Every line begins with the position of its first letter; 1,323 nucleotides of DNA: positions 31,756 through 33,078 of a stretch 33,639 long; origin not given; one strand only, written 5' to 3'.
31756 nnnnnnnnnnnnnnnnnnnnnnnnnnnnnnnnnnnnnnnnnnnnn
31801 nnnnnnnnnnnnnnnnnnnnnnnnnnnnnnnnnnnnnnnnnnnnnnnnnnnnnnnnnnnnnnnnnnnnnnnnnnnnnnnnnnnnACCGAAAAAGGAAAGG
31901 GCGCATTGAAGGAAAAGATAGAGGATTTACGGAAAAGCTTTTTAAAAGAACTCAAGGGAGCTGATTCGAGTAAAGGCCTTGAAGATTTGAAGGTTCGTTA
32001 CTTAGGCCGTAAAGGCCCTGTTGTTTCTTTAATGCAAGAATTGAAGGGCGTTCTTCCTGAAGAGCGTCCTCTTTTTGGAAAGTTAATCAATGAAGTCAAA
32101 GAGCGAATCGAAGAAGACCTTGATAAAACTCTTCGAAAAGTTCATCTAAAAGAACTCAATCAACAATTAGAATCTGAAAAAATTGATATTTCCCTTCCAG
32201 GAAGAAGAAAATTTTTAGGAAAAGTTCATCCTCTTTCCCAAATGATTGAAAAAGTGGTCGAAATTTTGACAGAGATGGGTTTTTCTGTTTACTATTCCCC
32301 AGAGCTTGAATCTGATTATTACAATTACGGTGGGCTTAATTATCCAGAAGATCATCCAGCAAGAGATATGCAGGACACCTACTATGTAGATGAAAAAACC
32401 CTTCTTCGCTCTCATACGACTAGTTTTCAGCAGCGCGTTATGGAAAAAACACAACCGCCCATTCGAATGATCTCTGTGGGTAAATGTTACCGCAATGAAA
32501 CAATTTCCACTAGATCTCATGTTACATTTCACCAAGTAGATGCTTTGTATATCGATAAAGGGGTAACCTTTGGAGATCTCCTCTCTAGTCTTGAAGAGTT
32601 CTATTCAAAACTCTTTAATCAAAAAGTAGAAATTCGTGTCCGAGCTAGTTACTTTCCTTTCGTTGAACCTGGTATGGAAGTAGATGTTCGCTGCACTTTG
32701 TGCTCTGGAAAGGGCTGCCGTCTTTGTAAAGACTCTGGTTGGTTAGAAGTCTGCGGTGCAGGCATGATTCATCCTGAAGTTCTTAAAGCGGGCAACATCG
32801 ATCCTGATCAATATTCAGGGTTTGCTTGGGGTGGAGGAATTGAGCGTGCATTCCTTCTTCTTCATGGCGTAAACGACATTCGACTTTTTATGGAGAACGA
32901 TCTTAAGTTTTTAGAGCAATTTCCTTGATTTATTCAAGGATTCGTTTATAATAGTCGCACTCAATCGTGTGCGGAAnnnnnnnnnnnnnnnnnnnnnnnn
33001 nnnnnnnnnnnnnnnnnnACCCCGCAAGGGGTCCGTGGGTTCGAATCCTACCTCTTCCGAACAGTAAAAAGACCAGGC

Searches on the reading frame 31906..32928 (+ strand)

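Call 8: search_protein_families(library=ncbifam, max_evalue=0.01, proteins=[window:31906-32928:+])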
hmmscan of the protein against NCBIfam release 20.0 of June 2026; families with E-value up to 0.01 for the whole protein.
window:31906-32928:+ (340 aa): 5 families
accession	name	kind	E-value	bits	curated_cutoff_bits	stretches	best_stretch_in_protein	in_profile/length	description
TIGR00468.1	pheS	equivalog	2.8e-92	309.4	237.45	1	42-340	5-323/324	phenylalanine--tRNA ligase subunit alpha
NF003210.0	PRK04172.1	equivalog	1e-58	199.4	350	2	164-339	331-491/496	phenylalanine--tRNA ligase subunit alpha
NF051887.1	PheS_related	equivalog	6.1e-40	137.4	300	1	106-339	10-239/349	PheS-related mystery ligase SrmL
TIGR00469.1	pheS_mito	equivalog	2.3e-30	105.6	258.35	2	225-339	241-343/451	phenylalanine--tRNA ligase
TIGR00470.1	sepS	equivalog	3.7e-11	42.2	380.65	1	156-328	174-340/533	O-phosphoserine--tRNA ligase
